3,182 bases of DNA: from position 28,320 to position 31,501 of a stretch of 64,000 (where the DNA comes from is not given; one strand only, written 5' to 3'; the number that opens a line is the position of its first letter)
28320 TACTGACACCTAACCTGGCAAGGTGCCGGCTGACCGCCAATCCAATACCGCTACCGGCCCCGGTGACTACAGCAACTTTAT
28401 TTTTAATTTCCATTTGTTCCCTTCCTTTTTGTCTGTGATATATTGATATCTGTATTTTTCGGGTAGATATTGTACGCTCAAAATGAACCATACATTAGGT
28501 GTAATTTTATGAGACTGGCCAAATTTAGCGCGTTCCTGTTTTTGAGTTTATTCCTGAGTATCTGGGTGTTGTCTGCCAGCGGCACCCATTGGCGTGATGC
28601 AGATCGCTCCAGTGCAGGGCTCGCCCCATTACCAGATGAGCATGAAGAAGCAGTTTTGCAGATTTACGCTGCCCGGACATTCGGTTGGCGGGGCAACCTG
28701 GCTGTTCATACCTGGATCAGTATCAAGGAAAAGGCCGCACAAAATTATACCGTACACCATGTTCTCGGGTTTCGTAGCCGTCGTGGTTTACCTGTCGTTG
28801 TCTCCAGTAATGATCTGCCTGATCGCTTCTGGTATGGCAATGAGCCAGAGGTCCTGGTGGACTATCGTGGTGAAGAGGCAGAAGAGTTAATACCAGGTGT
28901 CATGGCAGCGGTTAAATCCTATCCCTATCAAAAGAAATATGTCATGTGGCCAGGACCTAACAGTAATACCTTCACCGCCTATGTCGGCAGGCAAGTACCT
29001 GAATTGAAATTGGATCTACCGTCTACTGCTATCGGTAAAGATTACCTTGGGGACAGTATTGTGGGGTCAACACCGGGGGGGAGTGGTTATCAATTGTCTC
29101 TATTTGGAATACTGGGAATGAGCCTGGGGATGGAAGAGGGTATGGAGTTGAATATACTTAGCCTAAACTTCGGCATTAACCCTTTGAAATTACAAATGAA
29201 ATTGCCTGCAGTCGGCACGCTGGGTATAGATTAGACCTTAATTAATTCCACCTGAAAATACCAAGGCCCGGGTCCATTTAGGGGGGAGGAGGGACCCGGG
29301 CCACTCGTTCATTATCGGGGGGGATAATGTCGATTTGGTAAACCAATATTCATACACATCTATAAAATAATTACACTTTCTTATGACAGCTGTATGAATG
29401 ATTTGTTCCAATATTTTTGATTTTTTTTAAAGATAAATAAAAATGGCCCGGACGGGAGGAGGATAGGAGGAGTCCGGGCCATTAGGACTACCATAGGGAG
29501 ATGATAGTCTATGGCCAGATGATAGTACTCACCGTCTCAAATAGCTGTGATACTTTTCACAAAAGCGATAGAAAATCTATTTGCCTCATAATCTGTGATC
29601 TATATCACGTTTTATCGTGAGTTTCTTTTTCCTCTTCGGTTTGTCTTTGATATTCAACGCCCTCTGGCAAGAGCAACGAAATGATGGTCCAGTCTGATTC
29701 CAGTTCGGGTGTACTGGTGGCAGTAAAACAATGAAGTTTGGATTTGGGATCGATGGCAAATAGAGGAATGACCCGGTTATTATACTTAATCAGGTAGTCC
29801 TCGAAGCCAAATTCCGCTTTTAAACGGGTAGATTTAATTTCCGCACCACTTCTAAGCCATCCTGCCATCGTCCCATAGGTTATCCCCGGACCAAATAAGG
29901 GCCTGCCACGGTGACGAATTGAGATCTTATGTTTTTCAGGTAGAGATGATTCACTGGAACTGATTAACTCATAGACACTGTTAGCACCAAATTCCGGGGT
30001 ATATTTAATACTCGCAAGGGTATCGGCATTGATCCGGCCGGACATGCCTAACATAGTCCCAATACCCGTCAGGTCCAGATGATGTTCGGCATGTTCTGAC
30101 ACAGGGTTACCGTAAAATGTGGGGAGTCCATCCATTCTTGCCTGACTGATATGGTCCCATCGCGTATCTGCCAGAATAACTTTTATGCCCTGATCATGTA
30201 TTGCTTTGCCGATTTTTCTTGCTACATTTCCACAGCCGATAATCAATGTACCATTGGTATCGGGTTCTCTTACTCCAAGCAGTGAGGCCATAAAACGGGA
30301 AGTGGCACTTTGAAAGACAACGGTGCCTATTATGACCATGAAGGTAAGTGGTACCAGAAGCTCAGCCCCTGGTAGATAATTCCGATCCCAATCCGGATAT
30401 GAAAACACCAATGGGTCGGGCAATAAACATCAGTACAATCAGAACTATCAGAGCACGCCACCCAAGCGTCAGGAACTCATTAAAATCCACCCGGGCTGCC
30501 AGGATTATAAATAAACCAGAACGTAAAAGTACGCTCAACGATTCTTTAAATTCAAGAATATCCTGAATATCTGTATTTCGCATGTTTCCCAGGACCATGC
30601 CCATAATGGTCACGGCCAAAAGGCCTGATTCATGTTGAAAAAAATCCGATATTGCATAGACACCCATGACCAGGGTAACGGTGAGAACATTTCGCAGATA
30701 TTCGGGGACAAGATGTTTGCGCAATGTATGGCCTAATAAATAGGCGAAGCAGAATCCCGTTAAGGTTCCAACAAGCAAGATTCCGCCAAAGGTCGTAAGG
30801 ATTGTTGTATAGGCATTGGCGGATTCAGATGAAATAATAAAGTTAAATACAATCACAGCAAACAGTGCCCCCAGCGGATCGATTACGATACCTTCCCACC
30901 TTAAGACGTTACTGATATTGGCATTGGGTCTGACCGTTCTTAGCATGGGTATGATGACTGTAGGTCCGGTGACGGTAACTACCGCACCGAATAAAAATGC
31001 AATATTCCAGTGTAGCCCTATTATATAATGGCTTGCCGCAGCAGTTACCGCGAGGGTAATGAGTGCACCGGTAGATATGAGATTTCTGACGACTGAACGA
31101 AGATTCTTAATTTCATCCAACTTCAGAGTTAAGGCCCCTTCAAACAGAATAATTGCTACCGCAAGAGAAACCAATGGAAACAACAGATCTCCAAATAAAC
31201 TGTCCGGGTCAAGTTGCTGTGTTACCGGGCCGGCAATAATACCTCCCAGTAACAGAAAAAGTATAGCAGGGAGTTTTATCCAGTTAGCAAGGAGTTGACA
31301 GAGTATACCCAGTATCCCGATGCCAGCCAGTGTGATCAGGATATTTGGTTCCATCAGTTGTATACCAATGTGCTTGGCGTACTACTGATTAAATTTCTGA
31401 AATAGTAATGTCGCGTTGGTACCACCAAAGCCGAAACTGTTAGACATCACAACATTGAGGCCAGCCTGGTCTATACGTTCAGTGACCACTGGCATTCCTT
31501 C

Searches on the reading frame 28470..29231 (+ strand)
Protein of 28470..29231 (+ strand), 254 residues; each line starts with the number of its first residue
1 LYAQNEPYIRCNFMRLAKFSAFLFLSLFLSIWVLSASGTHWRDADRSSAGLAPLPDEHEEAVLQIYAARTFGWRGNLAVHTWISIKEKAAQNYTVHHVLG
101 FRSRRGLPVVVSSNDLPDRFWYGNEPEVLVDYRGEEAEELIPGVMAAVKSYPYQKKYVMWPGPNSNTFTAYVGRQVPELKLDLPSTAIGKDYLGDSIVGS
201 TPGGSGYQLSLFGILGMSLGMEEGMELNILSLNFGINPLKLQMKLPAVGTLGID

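Call 31: search_protein_families(library=pfam, proteins=[window:28470-29231:+], max_evalue=0.001)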
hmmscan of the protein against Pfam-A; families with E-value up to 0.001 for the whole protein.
window:28470-29231:+ (254 aa): 1 family
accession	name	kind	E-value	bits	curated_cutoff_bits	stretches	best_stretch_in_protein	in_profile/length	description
PF12570.13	DUF3750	-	6e-47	160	25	1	61-192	2-128/128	Protein of unknown function (DUF3750)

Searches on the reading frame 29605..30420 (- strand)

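Call 31: search_protein_families(library=pfam, proteins=[window:29605-30420:-], max_evalue=0.001)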
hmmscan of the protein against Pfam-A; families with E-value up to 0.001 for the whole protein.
window:29605-30420:- (271 aa): 1 family
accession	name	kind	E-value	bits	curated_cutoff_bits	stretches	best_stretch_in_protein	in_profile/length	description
PF02254.24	TrkA_N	-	2.6e-05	24.9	23.8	1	59-127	2-70/116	TrkA-N domain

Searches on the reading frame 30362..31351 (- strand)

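Call 31: search_protein_families(library=pfam, proteins=[window:30362-31351:-], max_evalue=0.001)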
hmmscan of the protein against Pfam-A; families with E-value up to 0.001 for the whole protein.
window:30362-31351:- (329 aa): 1 family
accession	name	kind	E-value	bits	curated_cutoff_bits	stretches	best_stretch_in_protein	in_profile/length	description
PF00999.27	Na_H_Exchanger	-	1.8e-31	109.8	26.2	1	16-327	5-316/375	Sodium/hydrogen exchanger, transmembrane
